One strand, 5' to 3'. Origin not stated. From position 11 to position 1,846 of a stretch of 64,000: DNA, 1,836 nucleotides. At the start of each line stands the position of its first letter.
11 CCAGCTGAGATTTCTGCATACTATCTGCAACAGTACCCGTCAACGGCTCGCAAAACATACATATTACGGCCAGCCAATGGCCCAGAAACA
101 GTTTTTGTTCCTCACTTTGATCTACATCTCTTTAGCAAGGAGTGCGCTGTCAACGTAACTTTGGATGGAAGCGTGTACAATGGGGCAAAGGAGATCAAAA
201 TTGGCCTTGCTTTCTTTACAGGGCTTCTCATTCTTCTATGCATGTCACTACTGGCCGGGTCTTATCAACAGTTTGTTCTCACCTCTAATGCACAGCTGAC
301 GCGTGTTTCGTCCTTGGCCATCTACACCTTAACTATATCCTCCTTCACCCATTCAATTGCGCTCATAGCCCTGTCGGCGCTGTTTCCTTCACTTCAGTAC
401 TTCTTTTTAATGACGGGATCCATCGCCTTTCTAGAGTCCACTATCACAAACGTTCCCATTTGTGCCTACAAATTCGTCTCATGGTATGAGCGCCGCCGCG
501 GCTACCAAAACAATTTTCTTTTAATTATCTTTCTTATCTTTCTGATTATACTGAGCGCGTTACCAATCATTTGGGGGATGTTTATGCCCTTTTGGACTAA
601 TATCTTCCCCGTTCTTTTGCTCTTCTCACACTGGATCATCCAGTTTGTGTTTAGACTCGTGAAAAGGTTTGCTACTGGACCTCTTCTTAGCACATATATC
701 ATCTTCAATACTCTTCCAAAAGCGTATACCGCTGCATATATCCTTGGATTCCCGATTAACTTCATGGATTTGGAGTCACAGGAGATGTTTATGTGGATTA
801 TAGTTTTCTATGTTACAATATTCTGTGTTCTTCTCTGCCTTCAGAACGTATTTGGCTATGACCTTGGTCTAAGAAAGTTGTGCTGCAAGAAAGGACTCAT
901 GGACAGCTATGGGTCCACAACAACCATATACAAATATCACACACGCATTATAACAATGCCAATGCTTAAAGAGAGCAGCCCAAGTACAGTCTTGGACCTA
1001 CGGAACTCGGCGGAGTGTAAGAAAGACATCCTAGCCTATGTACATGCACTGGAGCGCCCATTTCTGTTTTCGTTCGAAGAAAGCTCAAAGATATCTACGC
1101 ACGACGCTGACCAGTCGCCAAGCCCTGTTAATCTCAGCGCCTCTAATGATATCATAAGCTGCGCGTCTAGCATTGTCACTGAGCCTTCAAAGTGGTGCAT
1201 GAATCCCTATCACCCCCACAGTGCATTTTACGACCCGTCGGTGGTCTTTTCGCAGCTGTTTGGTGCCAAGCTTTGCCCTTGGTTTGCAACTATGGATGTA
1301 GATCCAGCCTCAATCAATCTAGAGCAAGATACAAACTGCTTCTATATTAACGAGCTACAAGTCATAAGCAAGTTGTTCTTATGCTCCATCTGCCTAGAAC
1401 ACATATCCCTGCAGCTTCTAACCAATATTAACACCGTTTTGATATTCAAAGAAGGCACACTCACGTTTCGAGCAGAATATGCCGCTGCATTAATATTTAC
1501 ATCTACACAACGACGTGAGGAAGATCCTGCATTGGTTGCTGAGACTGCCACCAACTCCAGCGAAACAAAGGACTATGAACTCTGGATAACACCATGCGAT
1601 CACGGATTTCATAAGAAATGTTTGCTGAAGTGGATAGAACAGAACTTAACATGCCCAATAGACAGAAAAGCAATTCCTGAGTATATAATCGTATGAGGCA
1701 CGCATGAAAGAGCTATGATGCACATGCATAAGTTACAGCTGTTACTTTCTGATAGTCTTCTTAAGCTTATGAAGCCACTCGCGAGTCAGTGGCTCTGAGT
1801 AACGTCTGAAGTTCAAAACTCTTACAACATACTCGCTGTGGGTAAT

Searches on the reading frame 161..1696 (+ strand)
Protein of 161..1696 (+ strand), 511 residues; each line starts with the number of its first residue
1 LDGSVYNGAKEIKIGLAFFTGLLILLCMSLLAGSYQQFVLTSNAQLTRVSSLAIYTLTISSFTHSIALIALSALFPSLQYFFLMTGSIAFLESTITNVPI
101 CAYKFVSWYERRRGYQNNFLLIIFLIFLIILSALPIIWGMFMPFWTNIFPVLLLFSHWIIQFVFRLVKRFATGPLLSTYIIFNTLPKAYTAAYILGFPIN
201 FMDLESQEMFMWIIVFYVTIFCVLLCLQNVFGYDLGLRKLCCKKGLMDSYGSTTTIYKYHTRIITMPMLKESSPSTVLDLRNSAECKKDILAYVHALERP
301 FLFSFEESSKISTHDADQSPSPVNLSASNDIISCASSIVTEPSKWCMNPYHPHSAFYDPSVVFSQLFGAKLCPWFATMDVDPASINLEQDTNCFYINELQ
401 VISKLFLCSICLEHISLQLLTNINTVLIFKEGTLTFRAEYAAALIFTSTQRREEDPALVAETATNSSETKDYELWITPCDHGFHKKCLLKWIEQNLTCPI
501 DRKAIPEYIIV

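Call 31: search_protein_families(library=pfam, max_evalue=0.01, proteins=[window:161-1696:+])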
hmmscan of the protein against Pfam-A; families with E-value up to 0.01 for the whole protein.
window:161-1696:+ (511 aa): 11 families
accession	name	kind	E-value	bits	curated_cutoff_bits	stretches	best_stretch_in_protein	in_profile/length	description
PF12678.13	zf-rbx1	-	6.4e-09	36.4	31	1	469-502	21-55/55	RING-H2 zinc finger domain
PF13639.12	zf-RING_2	-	1.4e-08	35.3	27.3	1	473-502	15-44/44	Ring finger domain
PF11145.14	DUF2921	-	4e-07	30.3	27.5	1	22-234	15-229/236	Transmembrane E3 ligase/DUF2921 transmembrane domain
PF00097.31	zf-C3HC4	-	2e-06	28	21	1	475-499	13-38/40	Zinc finger, C3HC4 type (RING finger)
PF13923.12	zf-C3HC4_2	-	3e-06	27.4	27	1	475-500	14-39/40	Zinc finger, C3HC4 type (RING finger)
PF17123.11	zf-RING_11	-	1.5e-05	25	27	1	473-488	14-29/29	RING-like zinc finger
PF12861.13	zf-ANAPC11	-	9.3e-05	22.8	25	1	474-504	27-60/65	Anaphase-promoting complex subunit 11 RING-H2 finger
PF14634.12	zf-RING_5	-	0.00014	22.2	27.9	1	470-503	11-43/43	zinc-RING finger domain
PF23413.1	zf_RING_Vps8_fungal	-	0.00072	20.3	27.4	1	465-488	31-54/58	Vps8 RING zinc finger, fungal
PF13445.12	zf-RING_UBOX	-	0.0011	19.3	25.2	1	477-499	14-39/39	RING-type zinc-finger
PF13920.12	zf-C3HC4_3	-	0.0058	16.8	27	0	472-505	13-46/49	Zinc finger, C3HC4 type (RING finger)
